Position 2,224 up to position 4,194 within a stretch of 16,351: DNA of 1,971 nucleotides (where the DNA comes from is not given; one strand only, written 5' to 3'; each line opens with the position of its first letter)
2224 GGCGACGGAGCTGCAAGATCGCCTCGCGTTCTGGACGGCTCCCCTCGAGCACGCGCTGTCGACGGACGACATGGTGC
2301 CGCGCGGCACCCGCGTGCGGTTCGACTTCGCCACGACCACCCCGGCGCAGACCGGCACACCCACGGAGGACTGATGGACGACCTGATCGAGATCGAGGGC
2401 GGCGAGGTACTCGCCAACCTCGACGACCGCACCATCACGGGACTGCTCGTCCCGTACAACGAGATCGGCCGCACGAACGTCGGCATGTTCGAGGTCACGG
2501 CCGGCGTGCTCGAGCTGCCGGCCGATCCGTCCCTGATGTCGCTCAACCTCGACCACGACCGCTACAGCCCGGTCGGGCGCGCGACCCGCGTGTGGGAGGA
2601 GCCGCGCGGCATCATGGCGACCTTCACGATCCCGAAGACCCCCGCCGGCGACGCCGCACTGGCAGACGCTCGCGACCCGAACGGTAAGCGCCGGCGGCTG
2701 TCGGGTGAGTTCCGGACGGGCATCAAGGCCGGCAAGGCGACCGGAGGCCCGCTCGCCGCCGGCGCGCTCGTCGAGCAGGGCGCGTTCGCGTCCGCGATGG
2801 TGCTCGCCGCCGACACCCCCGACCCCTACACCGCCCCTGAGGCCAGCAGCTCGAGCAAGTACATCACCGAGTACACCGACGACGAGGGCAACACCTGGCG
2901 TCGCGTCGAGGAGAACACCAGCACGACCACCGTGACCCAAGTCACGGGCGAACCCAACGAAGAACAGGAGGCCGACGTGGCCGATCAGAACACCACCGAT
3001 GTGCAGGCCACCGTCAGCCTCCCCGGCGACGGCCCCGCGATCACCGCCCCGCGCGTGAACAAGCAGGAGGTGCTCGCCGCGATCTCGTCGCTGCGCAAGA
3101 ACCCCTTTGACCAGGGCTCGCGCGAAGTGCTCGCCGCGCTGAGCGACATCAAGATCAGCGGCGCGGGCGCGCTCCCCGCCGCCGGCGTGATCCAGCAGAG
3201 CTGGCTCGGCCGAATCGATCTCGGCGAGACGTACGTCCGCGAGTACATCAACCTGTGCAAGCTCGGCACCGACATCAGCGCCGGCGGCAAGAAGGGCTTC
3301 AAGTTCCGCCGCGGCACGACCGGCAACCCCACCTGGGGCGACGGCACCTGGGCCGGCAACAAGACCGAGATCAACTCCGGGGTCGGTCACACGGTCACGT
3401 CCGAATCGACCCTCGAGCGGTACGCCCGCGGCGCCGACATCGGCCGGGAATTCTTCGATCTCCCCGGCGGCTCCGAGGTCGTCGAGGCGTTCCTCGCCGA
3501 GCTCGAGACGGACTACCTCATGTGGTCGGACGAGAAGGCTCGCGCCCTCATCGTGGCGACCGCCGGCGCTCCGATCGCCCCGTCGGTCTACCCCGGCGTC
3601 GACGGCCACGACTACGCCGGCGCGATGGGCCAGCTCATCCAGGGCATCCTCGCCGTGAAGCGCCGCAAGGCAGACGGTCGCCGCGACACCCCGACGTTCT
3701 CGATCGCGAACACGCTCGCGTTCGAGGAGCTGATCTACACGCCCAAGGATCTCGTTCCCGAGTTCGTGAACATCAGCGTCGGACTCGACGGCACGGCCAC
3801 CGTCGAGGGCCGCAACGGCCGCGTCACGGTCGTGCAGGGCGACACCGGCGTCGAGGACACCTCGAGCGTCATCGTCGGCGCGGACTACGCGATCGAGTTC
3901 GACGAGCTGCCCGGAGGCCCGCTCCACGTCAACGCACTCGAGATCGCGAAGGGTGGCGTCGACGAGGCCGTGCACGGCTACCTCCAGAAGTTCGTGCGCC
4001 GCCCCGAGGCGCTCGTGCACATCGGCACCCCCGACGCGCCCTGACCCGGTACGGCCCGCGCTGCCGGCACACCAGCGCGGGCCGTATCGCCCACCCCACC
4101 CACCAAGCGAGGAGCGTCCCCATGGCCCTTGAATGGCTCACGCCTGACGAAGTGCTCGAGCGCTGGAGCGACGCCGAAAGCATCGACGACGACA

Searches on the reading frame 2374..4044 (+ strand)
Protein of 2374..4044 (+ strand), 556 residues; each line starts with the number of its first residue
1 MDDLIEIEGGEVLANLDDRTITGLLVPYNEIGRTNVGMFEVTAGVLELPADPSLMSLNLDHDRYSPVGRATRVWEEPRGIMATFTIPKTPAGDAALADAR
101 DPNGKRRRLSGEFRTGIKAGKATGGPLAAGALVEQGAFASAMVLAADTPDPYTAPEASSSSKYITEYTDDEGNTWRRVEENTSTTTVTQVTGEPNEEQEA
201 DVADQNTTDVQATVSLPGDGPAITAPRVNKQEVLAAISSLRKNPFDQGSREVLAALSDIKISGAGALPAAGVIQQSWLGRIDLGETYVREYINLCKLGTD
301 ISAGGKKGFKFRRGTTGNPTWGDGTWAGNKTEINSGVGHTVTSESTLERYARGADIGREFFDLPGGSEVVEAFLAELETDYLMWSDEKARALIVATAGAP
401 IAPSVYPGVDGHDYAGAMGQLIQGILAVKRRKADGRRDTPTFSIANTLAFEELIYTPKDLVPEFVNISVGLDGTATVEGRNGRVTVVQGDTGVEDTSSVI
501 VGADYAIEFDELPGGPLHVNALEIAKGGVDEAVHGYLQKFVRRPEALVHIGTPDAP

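Call 39: search_protein_families(library=phrogs, proteins=[window:2374-4044:+], max_evalue=0.001)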
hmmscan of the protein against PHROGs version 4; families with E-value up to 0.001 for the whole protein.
window:2374-4044:+ (556 aa): 1 family
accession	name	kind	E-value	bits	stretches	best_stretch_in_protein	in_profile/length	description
phrog_2263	-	head and packaging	2.2e-35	123.6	1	14-550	34-541/551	major head protein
